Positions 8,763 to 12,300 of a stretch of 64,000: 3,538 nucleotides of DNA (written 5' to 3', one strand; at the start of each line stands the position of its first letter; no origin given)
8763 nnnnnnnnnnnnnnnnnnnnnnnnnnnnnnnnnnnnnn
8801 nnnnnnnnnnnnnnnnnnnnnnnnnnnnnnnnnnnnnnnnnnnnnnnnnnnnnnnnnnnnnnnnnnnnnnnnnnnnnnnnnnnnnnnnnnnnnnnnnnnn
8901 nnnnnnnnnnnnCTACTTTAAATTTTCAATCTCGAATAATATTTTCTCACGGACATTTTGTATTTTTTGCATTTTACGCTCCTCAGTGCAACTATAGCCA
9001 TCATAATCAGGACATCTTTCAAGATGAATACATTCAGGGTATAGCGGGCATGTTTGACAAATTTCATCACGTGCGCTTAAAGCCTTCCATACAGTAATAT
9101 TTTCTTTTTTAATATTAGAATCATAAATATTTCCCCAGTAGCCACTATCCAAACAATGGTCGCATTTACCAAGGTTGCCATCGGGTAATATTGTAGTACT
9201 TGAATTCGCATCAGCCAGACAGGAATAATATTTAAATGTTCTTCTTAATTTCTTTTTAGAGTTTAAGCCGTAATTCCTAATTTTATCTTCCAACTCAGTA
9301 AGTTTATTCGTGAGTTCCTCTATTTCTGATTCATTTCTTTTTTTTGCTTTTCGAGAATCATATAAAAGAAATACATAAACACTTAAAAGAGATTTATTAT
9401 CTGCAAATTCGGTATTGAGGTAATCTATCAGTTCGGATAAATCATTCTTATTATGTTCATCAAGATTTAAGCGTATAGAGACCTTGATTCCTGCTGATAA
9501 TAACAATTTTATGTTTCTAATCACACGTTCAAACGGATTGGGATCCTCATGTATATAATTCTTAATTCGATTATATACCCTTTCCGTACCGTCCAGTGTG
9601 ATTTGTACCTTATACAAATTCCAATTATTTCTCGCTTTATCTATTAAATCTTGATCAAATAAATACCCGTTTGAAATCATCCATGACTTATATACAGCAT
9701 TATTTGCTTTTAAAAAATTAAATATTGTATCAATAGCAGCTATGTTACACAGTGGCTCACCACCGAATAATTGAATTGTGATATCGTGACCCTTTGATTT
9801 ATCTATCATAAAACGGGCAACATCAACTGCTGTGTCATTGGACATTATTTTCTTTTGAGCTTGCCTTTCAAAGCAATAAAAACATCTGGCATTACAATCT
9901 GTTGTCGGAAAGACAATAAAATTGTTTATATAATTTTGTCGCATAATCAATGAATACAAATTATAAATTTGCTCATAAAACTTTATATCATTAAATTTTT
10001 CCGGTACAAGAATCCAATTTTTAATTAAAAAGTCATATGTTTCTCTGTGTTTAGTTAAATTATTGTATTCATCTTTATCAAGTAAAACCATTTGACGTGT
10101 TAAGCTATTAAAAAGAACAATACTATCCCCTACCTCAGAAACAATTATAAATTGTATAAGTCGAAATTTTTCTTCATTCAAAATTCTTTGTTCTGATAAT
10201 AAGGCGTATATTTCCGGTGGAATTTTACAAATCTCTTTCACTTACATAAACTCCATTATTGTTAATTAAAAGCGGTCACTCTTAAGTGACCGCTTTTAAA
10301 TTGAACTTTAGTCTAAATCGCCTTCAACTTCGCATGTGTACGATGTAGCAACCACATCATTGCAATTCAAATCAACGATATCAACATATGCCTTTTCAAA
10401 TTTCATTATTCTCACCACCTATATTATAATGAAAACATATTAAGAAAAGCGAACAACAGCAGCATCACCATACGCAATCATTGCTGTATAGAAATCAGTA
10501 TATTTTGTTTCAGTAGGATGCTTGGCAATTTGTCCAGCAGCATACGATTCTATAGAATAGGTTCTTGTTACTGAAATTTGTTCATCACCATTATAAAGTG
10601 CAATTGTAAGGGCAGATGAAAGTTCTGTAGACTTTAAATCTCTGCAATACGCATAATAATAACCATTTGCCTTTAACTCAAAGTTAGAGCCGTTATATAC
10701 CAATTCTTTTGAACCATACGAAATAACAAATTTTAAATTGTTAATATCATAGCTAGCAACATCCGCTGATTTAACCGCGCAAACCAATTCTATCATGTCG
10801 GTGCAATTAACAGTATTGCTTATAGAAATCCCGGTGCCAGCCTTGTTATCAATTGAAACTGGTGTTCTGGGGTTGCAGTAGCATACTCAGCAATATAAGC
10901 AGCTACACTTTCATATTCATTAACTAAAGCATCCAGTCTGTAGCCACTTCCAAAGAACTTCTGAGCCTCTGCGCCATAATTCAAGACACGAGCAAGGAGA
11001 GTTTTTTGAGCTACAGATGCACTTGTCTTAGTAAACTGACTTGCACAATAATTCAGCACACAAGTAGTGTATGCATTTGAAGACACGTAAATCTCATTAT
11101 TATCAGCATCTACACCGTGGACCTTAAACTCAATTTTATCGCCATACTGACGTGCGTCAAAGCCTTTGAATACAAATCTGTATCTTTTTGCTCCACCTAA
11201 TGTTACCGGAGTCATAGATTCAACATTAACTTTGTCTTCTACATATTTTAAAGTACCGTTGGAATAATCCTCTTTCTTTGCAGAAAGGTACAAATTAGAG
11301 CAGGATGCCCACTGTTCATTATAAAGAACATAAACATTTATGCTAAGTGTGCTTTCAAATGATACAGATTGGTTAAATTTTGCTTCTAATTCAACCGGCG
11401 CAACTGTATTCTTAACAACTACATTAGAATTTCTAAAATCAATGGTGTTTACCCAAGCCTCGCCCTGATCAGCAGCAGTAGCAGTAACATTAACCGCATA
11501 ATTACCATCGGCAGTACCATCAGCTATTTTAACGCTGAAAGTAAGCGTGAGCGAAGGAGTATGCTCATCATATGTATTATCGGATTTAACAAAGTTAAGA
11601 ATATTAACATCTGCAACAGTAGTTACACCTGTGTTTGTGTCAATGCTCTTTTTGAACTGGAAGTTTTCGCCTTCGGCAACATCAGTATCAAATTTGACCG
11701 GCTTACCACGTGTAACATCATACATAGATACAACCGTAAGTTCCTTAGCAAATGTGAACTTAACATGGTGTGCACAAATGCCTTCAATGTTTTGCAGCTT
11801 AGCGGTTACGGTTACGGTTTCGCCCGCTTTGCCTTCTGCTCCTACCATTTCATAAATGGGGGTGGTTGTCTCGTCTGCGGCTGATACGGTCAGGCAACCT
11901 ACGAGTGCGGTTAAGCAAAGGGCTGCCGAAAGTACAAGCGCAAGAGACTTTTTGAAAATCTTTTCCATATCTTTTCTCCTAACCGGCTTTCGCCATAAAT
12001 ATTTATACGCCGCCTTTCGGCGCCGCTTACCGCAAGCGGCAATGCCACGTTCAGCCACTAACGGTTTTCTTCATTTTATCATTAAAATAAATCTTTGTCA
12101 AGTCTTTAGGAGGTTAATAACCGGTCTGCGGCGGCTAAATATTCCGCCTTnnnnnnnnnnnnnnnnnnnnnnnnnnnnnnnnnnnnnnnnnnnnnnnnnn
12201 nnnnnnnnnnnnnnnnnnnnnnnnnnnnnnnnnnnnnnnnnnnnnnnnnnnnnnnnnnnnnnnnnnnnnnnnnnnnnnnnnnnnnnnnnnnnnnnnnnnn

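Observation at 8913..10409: Compact RiPP-like module: 32-aa Cys/acidic precursor, attenuator, radical SAM/SPASM maturase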

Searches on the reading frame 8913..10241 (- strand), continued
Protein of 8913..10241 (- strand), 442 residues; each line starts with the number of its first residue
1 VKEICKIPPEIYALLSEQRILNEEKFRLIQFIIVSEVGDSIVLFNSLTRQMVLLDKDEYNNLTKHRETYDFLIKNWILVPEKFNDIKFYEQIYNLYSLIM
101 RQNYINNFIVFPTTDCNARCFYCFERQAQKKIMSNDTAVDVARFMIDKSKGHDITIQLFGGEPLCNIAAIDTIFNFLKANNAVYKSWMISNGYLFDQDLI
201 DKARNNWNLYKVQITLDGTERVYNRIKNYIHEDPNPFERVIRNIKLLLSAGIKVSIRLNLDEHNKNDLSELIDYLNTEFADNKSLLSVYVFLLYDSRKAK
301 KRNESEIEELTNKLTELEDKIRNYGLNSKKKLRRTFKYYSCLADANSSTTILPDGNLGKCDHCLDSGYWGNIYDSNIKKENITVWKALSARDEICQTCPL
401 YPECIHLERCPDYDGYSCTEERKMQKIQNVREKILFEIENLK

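Call 63: find_encoding_contigs(protein=P0174, flank=4000, max_places=2)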
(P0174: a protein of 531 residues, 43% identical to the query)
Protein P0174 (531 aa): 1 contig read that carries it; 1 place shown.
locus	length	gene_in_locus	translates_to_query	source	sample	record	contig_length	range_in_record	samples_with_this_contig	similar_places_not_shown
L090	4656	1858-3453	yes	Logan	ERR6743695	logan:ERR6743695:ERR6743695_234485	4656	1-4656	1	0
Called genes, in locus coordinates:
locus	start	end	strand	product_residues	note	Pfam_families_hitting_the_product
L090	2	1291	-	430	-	?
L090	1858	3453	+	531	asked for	PF00963:Cohesin (weak)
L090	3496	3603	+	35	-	-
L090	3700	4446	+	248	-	PF27840:ScmC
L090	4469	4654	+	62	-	?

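Call 83: predict_structure(alignment_id=A2)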
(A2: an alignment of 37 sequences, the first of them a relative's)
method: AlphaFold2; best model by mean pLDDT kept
length: 509 residues; sequences in the alignment: 37
mean_pLDDT: 86.0   pTM: 0.65
mean pLDDT of the five models: 86.0, 85.5, 84.4, 84.1, 82.9
residues with pLDDT >= 90: 288; 70-90: 171; 50-70: 18; < 50: 32
segments of 3 or more residues with pLDDT < 50: 1-3, 16-33, 97-102
pLDDT, mean of each block of 10 residues (from residue 1): 47 47 38 71 90 93 87 93 83 58 71 87 80 79 92 89 87 89 83 94 88 94 94 85 86 86 91 92 92 94 95 93 95 91 86 92 78 86 90 91 95 93 93 95 90 95 96 93 91 93 92
secondary structure, 60 per line:
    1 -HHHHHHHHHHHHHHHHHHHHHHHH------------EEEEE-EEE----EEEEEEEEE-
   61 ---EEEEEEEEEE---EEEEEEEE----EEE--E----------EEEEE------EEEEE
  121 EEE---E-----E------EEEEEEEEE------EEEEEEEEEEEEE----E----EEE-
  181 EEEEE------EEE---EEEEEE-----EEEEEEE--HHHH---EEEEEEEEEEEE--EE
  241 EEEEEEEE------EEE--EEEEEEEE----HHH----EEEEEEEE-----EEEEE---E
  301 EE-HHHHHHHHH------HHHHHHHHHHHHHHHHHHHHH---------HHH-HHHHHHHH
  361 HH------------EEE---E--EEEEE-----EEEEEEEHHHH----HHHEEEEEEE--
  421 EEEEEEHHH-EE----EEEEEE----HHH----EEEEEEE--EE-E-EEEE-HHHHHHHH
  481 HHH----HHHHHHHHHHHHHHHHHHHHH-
elements in order: H2-25 E38-42 E44-46 E51-59 E64-73 E77-84 E89-91 E105-109 E116-123 E140-148 E155-167 E177-179 E181-185 E192-194 E198-203 E209-215 H218-221 E225-236 E239-248 E255-257 E260-267 E279-286 E292-296 E300-302 H304-312 H319-339 H353-362 E375-377 E384-388 E394-400 H401-404 E412-418 E421-426 E437-442 E454-460 E468-471 H473-483 H488-508

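Call 85: fold_search(model_id=the predicted structure, library=pdb)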
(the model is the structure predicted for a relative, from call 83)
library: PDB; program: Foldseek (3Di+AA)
matches with E <= 10: 1942; with E <= 0.001: 816
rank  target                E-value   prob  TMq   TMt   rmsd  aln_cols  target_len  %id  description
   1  4fl4_C                8.9e-09  1.00  0.23  0.36  12.6       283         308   15  Scaffoldin conformation and dynamics revealed by a ternary complex from the Clostridium thermocellum cellulosome (released 2012-06-27)
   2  4fl4_I                1.9e-08  1.00  0.23  0.36  12.1       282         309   14  Scaffoldin conformation and dynamics revealed by a ternary complex from the Clostridium thermocellum cellulosome (released 2012-06-27)
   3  7jwb_D                2.9e-08  1.00  0.18  0.23  25.2       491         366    8  SARS CoV2 Spike ectodomain with engineered trimerized VH binder (released 2020-10-07)
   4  3kcp_A                3.1e-08  1.00  0.23  0.36  12.4       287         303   14  Crystal structure of interacting Clostridium thermocellum multimodular components (released 2010-02-09)
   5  4fl4_L                3.9e-08  1.00  0.24  0.37  12.0       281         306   13  Scaffoldin conformation and dynamics revealed by a ternary complex from the Clostridium thermocellum cellulosome (released 2012-06-27)
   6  2w1n                  3.9e-08  1.00  0.20  0.40  14.9       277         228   13  cohesin and fibronectin type-III double module construct from the Clostridium perfringens glycoside hydrolase GH84C (released 2009-02-03)
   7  6o89_H                1.2e-07  1.00  0.14  0.20  23.0       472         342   10  Anti-CD28xCD3 CODV Fab (released 2019-11-20)
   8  3l8q_C                1.7e-07  1.00  0.20  0.28  18.5       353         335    9  Structure analysis of the type II cohesin dyad from the adaptor ScaA scaffoldin of Acetivibrio cellulolyticus (released 2010-05-05)
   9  8r3w_R                2.6e-07  1.00  0.12  0.22  18.5       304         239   10  Crystal structure of a homospecific CR57 diabody (released 2024-11-06)
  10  3l8q_B                4.2e-07  1.00  0.20  0.29  19.8       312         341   11  Structure analysis of the type II cohesin dyad from the adaptor ScaA scaffoldin of Acetivibrio cellulolyticus (released 2010-05-05)
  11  3l8q_D                5.4e-07  1.00  0.19  0.28  19.8       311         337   12  Structure analysis of the type II cohesin dyad from the adaptor ScaA scaffoldin of Acetivibrio cellulolyticus (released 2010-05-05)
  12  3l8q_A                8.0e-07  1.00  0.20  0.29  18.8       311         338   11  Structure analysis of the type II cohesin dyad from the adaptor ScaA scaffoldin of Acetivibrio cellulolyticus (released 2010-05-05)
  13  4uyp_A                9.8e-07  1.00  0.21  0.66   6.0       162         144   15  High resolution structure of the third cohesin ScaC in complex with the ScaB dockerin with a mutation in the N-termina (released 2015-04-15)
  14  6kgf_C                1.4e-06  1.00  0.24  0.72   5.4       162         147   15  Crystal structure of CaDoc0917(R16D)-CaCohA2 complex at pH 8.2 (released 2020-07-08)
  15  4ofq_A                1.4e-06  1.00  0.20  0.27  13.6       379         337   10  Structure of the C-terminal domain of the Streptococcus pyogenes antigen I/II-family protein AspA (released 2014-03-12)
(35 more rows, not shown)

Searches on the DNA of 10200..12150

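Call 78: search_rna_families(source=window, start=10200, end=12150, threshold=evalue, max_evalue=1)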
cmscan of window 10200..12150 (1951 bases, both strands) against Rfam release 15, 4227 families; matches with E-value up to 1: 3.
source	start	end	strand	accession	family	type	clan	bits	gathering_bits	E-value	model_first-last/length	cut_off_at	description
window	10268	10378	-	RF02607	AbsR25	Gene; sRNA;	-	22.5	47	0.5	1-164/164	no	Acinetobacter sRNA 25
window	10530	10596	-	RF00592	SNORD78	Gene; snRNA; snoRNA; CD-box;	CL00051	21.8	38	0.82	1-65/65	no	Small nucleolar RNA SNORD78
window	10265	10410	-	RF00022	GcvB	Gene;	-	17.1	42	0.7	1-204/204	no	GcvB RNA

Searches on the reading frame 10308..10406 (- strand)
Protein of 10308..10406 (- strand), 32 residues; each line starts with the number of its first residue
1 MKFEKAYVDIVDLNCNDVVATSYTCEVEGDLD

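Call 3: search_protein_families(library=ncbifam, proteins=[window:10308-10406:-], max_evalue=0.01)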
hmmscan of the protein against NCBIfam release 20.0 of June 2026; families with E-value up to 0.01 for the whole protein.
window:10308-10406:- (32 aa): 0 families

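Call 4: search_protein_families(library=pfam, proteins=[window:10308-10406:-], max_evalue=0.01)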
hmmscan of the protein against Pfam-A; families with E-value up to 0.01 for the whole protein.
window:10308-10406:- (32 aa): 0 families

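Call 17: search_protein_families(library=ncbifam, proteins=[window:10311-10406:-], max_evalue=10)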
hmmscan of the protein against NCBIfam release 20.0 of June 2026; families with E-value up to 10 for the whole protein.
seq(32 aa): 0 families
